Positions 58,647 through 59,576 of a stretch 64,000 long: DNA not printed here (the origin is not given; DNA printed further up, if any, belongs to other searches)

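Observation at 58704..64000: Winged-helix/FHA one-component regulator divergent from the propeller-CTD cluster, with a Ser/Thr kinase nearby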

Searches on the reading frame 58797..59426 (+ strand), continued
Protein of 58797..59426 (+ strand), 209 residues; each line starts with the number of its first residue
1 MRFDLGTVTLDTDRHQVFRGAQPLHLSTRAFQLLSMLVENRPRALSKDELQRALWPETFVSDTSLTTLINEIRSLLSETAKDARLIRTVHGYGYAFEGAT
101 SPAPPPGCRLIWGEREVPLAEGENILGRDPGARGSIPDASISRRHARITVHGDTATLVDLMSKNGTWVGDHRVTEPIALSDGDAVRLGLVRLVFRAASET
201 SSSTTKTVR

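Call 48: fold_search(model_id=the predicted structure, library=pdb)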
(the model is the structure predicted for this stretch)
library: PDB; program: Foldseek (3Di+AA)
matches with E <= 10: 603; with E <= 0.001: 183
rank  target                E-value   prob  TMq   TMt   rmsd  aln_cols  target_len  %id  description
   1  3poa_A                6.7e-09  1.00  0.40  0.85   1.4        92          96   39  Structural and functional analysis of phosphothreonine-dependent FHA domain interactions (released 2011-01-26)
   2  3oun_A                6.7e-09  1.00  0.40  0.88   1.4        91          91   40  Crystal structure of the FhaA FHA domain complexed with the intracellular domain of Rv3910 (released 2012-02-08)
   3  3po8                  1.8e-08  1.00  0.42  0.86   1.8        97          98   38  Structural and functional analysis of phosphothreonine-dependent FHA domain interactions (released 2011-01-26)
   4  2lc1_MODEL_1_A        6.5e-08  1.00  0.39  0.77   2.9        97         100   37  Rv0020c_FHA Structure (released 2011-11-02)
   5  7rj3_C                9.1e-08  1.00  0.40  0.80   2.3        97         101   31  Crystal Structure of the Forkhead Associated (FHA) Domain of the Glycogen Accumulation Regulator (GarA) from Mycobacte (released 2021-07-28)
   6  3uot_B                9.6e-08  1.00  0.40  0.77   2.8       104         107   25  Crystal Structure of MDC1 FHA Domain in Complex with a Phosphorylated Peptide from the MDC1 N-terminus (released 2011-12-28)
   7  2ff4_A                1.1e-07  1.00  0.41  0.23  18.1       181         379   18  Mycobacterium tuberculosis EmbR in complex with low affinity phosphopeptide (released 2006-01-24)
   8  7rj3_B                1.3e-07  1.00  0.40  0.74   2.9       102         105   30  Crystal Structure of the Forkhead Associated (FHA) Domain of the Glycogen Accumulation Regulator (GarA) from Mycobacte (released 2021-07-28)
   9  6hc0_D                1.3e-07  1.00  0.39  0.76   2.7        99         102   26  Bdellovibrio bacteriovorus DgcB FHA domain, tail complex (released 2019-08-28)
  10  6hc0_C                1.5e-07  1.00  0.40  0.76   2.7        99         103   26  Bdellovibrio bacteriovorus DgcB FHA domain, tail complex (released 2019-08-28)
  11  3umz_A                2.0e-07  1.00  0.40  0.77   2.6       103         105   25  Crystal Structure of the human MDC1 FHA Domain (released 2012-01-25)
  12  3un0_A                2.0e-07  1.00  0.41  0.76   2.5       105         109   26  Crystal Structure of MDC1 FHA Domain (released 2011-12-28)
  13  6hbz_A                2.1e-07  1.00  0.41  0.32   5.5       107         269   24  Bdellovibrio bacteriovorus DgcB Full-length (released 2019-08-28)
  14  6hbz_B                2.3e-07  1.00  0.41  0.32   5.6       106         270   24  Bdellovibrio bacteriovorus DgcB Full-length (released 2019-08-28)
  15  3un0_B                2.6e-07  1.00  0.40  0.75   3.3       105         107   25  Crystal Structure of MDC1 FHA Domain (released 2011-12-28)
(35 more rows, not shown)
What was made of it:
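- Closest known: EmbR / PknH of Mycobacterium tuberculosis. Different: The whole-chain superposition is poor (rmsd 18 Å, call 48).
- Closest known: Bdellovibrio DgcB. Same: The FHA fold matches (call 48).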

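Call 51: search_protein_families(library=pfam, proteins=[L084:15664-18144:+, L084:10824-13481:+, L084:13499-15487:-, L084:9492-9920:-], max_evalue=0.01)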
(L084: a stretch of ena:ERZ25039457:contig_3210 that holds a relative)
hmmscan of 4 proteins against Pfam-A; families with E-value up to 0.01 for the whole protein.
L084:15664-18144:+ (826 aa): 7 families
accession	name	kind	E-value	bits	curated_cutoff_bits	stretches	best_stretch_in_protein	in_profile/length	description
PF00069.31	Pkinase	-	3.2e-44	151.8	31.7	1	12-271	1-254/263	Protein kinase domain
PF07714.23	PK_Tyr_Ser-Thr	-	4e-32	112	23.1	1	15-269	4-249/258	Protein tyrosine and serine/threonine kinase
PF01636.29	APH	-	7.2e-08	32.9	23.2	1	100-160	138-201/239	Phosphotransferase enzyme family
PF07676.18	PD40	-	4.5e-05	23.7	20.9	0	444-460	16-33/38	WD40-like Beta Propeller Repeat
PF03109.22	ABC1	-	0.0003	20.5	22.9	0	85-158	143-216/244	ABC1 atypical kinase-like domain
PF00400.38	WD40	-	0.0022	18.9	27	0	439-454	14-29/39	WD domain, G-beta repeat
PF10647.15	Gmad1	-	0.0029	17.9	20.5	0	475-515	111-151/251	Lipoprotein LpqB beta-propeller domain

L084:10824-13481:+ (885 aa): 4 families
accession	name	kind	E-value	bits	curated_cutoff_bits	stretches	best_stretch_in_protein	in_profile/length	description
PF25183.1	OMP_b-brl_4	-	1.4e-25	90.3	30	1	395-762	329-680/838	Outer membrane beta barrel domain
PF13620.12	CarboxypepD_reg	-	2.3e-10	41.1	32.3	1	2-65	15-81/82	Carboxypeptidase regulatory-like domain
PF17210.9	SdrD_B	-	2.6e-05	24.8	29.7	1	2-43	25-69/112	SdrD B-like domain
PF13715.12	CarbopepD_reg_2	-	0.00012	22.4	32.2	1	3-65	16-76/88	CarboxypepD_reg-like domain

L084:13499-15487:- (662 aa): 3 families
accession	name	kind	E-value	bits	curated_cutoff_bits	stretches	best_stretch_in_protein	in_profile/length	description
PF15902.12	Sortilin-Vps10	-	8.4e-31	107.7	33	3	532-624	3-110/446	Sortilin, neurotensin receptor 3,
PF02012.26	BNR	-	8.9e-09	34.5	27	0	615-623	2-10/12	BNR/Asp-box repeat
PF14870.12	PSII_BNR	-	0.00029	20.6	27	0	541-629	8-100/303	Photosynthesis system II assembly factor YCF48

L084:9492-9920:- (142 aa): 0 families
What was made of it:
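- Checked: Its full-length ortholog is 826 aa (call 51).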

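Call 52: search_protein_families(library=ncbifam, proteins=[window:58797-59426:+, L084:15664-18144:+], max_evalue=0.01)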
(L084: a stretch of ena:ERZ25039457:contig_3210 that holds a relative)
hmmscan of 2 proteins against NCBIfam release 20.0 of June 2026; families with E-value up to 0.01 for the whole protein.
window:58797-59426:+ (209 aa): 44 families (the best 25 are shown)
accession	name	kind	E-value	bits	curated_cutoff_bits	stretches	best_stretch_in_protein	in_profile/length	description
NF049868.1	FhaB_Rv0019c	equivalog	1.9e-13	50.8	125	1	115-188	79-152/158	FHA domain-containing protein FhaB/FipA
NF033117.2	vanR_ACDEGLN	exception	4.8e-12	45.9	350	1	7-97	135-226/226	VanR-ABDEGLN family response regulator transcription factor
NF045944.1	ResRegRpaBCyano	equivalog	2.7e-11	43.3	330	1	4-97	132-228/229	response regulator transcription factor RpaB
TIGR02154.1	PhoB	equivalog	5.7e-11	42.2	296.2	1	4-97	133-226/226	phosphate regulon transcriptional regulator PhoB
TIGR01387.1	cztR_silR_copR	subfamily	9.8e-11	41.7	279.2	1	3-96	125-218/218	heavy metal response regulator transcription factor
NF040689.1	MtrAB_MtrA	equivalog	2.6e-10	40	300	1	4-95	125-217/219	MtrAB system response regulator MtrA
NF041660.2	oxygluDhInhib_OdhI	equivalog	5.8e-10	39.1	200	1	126-196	60-129/130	oxoglutarate dehydrogenase inhibitor Odhl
NF052573.1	HisKinEspAMyxo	equivalog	1.5e-09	36.4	1400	1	117-196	41-119/755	serine histidine kinase EspA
NF053854.1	RespRegPhoBBctds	equivalog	2.2e-09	37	270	1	5-97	135-225/225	two-component system response regulator PhoB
NF009037.0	PRK12370.1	equivalog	5.4e-09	35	589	1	19-97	29-106/553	HilA/EilA family virulence transcriptional regulator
NF007546.0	PRK10161.1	equivalog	1.5e-08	34.5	471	1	6-97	135-226/229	phosphate response regulator transcription factor PhoB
NF008296.0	PRK11083.1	equivalog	2e-08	33.9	273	1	5-97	133-226/228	two-component system response regulator CreB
NF000404.1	vanR-D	exception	2.4e-08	33.8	500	1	3-97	136-231/232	vancomycin resistance response regulator transcription factor VanR-D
NF007982.1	PRK10710.1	equivalog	2.7e-08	33.7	380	1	7-100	137-231/235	envelope stress response regulator BaeR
TIGR03354.1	VI_FHA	hypoth_equivalog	1.1e-07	32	120.25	1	119-196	21-103/420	type VI secretion system-associated FHA domain protein TagH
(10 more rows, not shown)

L084:15664-18144:+ (826 aa): 18 families
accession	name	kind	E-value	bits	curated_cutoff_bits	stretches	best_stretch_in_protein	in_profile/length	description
NF033483.0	PknB_PASTA_kin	equivalog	2.5e-88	297.5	450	1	12-285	9-271/563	Stk1 family PASTA domain-containing Ser/Thr kinase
NF052427.1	StpK7MSMEG_1200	equivalog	2.9e-62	211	900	1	8-317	5-305/601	serine/threonine protein kinase StpK7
TIGR03903.1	TOMM_kin_cyc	equivalog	9.1e-43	146.3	705.75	1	36-303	4-265/1267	TOMM system kinase/cyclase fusion protein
NF047741.1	antiphage_MADS6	equivalog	2.7e-41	141.8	460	2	108-284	298-462/612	methylation-associated defense system protein kinase MAD6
NF009651.0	PRK13184.1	equivalog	9.6e-38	129.7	839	1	10-280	2-288/932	serine/threonine-protein kinase PknD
NF053615.1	SerThrKinAfsKStmc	equivalog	1.9e-32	112.8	1300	1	7-282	10-267/809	protein serine/threonine kinase AfsK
NF038150.1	lanthi_synth_IV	equivalog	1.5e-23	83.1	650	1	22-291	201-460/851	class IV lanthionine synthetase LanL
NF033442.0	BREX_PglW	equivalog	1.4e-17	62.8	990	2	10-159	512-663/1391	BREX system serine/threonine kinase PglW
NF038151.1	lanthi_synth_III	equivalog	1.3e-12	46.9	575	1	12-200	222-411/833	class III lanthionine synthetase LanKC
NF058632.1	SerThrKinPrkT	equivalog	3.2e-10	39.5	280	1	11-164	22-172/322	serine/threonine protein kinase PrkT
TIGR03724.2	arch_bud32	equivalog_domain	5.9e-10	39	125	1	56-159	39-134/193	KEOPS complex kinase/ATPase Bud32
NF011463.0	PRK14879.1-4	equivalog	5.9e-08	32.4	188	1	56-157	64-161/237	Kae1-associated kinase Bud32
NF007174.0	PRK09605.1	equivalog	1.9e-07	30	447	1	55-159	381-476/535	bifunctional N(6)-L-threonylcarbamoyladenine synthase/serine/threonine protein kinase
NF043056.1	T4SS_LegK1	equivalog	3.5e-06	25.9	550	1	128-215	208-283/516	Dot/Icm T4SS effector kinase LegK1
NF011464.0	PRK14879.1-7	equivalog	1.1e-05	25.3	246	1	86-157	82-150/221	Kae1-associated kinase Bud32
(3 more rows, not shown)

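Call 62: find_encoding_contigs(protein=P0049, flank=10000, max_places=1)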
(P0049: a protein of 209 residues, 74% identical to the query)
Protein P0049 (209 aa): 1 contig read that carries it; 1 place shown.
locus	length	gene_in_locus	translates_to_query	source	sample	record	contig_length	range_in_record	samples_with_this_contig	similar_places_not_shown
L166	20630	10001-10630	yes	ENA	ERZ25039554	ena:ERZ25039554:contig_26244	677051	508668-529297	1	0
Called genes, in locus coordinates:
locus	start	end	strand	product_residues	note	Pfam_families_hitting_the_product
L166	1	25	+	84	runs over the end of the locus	PF00146:NADHdh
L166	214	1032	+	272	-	PF00499:Oxidored_q3, PF00420:Oxidored_q2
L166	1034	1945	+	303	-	PF00662:Proton_antipo_N, PF00361:Proton_antipo_M (weak)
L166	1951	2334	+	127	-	PF00361:Proton_antipo_M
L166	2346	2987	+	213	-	-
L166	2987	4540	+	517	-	PF00361:Proton_antipo_M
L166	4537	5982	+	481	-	PF00361:Proton_antipo_M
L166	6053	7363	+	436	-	PF02812:ELFV_dehydrog_N, PF00208:ELFV_dehydrog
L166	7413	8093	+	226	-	PF04203:Sortase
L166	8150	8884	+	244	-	PF04625:DEC-1_N (weak)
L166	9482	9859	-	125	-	-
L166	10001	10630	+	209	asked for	PF00486:Trans_reg_C, PF16697:Yop-YscD_cpl, PF00498:FHA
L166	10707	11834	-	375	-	PF25183:OMP_b-brl_4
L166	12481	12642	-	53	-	-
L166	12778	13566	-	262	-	PF13620:CarboxypepD_reg, PF13715:CarbopepD_reg_2 (weak)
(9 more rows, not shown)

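Call 63: find_encoding_contigs(protein=P0090, flank=10000, max_places=1)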
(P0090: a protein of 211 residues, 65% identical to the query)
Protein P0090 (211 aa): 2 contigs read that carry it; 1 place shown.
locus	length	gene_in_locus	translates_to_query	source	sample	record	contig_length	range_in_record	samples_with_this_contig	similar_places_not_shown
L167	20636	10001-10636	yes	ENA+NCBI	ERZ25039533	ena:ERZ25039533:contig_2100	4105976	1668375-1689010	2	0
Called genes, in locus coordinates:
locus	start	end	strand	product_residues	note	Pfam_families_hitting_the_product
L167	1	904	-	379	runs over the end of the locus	-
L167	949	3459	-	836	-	PF17900:Peptidase_M1_N, PF01433:Peptidase_M1, PF13646:HEAT_2, PF02985:HEAT (faint), PF13646:HEAT_2 (weak)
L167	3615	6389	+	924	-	PF00069:Pkinase, PF07714:PK_Tyr_Ser-Thr, PF07676:PD40 (weak), PF26549:Tricorn_N, PF07676:PD40, PF26549:Tricorn_N, PF07676:PD40 (weak), PF26549:Tricorn_N, +4 more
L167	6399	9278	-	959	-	PF13620:CarboxypepD_reg, PF25183:OMP_b-brl_4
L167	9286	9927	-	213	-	PF12867:DinB_2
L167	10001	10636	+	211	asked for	PF00486:Trans_reg_C, PF16697:Yop-YscD_cpl, PF00498:FHA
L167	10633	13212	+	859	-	PF00069:Pkinase, PF03109:ABC1 (faint), PF07714:PK_Tyr_Ser-Thr, PF01636:APH (weak), PF26549:Tricorn_N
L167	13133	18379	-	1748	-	PF01835:MG2, PF00207:A2M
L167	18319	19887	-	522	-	-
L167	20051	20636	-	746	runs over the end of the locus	PF19313:DUF5916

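Call 64: find_encoding_contigs(protein=P0082, flank=10000, max_places=1)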
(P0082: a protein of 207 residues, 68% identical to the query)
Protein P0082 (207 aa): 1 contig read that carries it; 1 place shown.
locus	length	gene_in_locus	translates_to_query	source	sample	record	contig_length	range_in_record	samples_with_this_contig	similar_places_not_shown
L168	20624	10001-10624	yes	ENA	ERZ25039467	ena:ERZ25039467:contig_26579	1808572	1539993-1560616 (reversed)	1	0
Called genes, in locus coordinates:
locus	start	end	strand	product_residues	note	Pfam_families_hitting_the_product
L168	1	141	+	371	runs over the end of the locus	-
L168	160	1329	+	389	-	-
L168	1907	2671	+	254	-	PF12704:MacB_PCD, PF02687:FtsX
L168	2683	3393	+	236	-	PF02463:SMC_N (faint), PF00005:ABC_tran, PF13304:AAA_21 (faint)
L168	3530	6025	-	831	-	PF01433:Peptidase_M1, PF13646:HEAT_2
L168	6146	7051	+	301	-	PF07719:TPR_2 (faint), PF13432:TPR_16, PF00515:TPR_1 (faint), PF13414:TPR_11 (faint)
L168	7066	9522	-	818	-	PF25183:OMP_b-brl_4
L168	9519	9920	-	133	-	PF13620:CarboxypepD_reg, PF13715:CarbopepD_reg_2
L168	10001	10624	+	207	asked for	PF00486:Trans_reg_C, PF16697:Yop-YscD_cpl, PF00498:FHA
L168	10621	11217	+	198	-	PF04264:YceI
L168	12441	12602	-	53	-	-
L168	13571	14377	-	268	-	-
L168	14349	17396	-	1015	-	PF11974:bMG3 (faint), PF01835:MG2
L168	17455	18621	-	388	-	-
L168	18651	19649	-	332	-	-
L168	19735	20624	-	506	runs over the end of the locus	PF17657:DNA_pol3_finger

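Call 65: find_encoding_contigs(protein=P0088, flank=10000, max_places=1)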
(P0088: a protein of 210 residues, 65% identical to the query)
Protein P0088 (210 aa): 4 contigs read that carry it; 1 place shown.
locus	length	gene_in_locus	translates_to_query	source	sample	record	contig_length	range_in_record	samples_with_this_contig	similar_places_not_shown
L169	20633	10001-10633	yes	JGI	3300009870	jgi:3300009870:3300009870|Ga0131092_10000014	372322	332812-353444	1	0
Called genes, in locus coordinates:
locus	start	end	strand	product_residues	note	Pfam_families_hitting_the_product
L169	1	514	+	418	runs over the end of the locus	PF12704:MacB_PCD, PF02687:FtsX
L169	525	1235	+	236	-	PF02463:SMC_N (faint), PF00005:ABC_tran, PF13304:AAA_21 (faint)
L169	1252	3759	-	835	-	PF17900:Peptidase_M1_N, PF01433:Peptidase_M1, PF13646:HEAT_2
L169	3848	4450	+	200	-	PF04264:YceI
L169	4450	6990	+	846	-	PF00069:Pkinase, PF01636:APH (faint), PF03109:ABC1 (faint), PF07714:PK_Tyr_Ser-Thr, PF07676:PD40 (faint), PF26550:Tricorn_2nd (faint), PF26549:Tricorn_N (weak)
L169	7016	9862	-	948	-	PF13620:CarboxypepD_reg, PF13715:CarbopepD_reg_2 (weak), PF25183:OMP_b-brl_4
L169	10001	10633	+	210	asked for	PF00486:Trans_reg_C, PF16697:Yop-YscD_cpl, PF00498:FHA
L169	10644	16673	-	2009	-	PF11974:bMG3 (faint), PF01835:MG2, PF00207:A2M, PF17973:bMG10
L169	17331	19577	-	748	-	PF19313:DUF5916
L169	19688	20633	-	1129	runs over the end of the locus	PF02811:PHP, PF07733:DNA_pol3_alpha, PF17657:DNA_pol3_finger, PF14579:HHH_6, PF01336:tRNA_anti-codon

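Call 85: search_protein_representatives(alignment_id=A2)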
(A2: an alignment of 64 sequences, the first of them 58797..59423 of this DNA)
Query: 64 sequences, 208 profile positions. Proteins with E-value up to 0.001 (for the whole library): 285235; up to 1e-10: 66650; up to 1e-30: 1772. The best 150 are listed.
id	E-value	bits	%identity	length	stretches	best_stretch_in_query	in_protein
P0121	7.0e-104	361.9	-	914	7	102-202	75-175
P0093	3.5e-97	340.1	-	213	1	1-205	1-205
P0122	1.9e-85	301.7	-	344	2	3-205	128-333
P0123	2.3e-79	281.9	-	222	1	1-206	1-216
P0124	1.1e-76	273.1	-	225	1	1-207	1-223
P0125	4.9e-76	271.0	-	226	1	1-206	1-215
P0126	1.3e-75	269.6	-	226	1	1-206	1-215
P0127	1.8e-75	269.2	-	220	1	1-206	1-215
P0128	3.7e-74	264.9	-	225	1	1-206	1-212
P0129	4.3e-74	264.6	-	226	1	1-206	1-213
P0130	7.9e-74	263.8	-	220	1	1-205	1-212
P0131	9.8e-74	263.5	-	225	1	3-203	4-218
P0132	1.0e-73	263.4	-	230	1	1-205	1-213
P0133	2.5e-73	262.2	-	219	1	1-205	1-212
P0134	1.4e-72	259.7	-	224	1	1-206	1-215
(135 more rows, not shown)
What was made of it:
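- Family size: 1,772 cluster representatives at E<=1e-30, and most of the top 150 are 205-240 aa with end-to-end matches (call 85).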
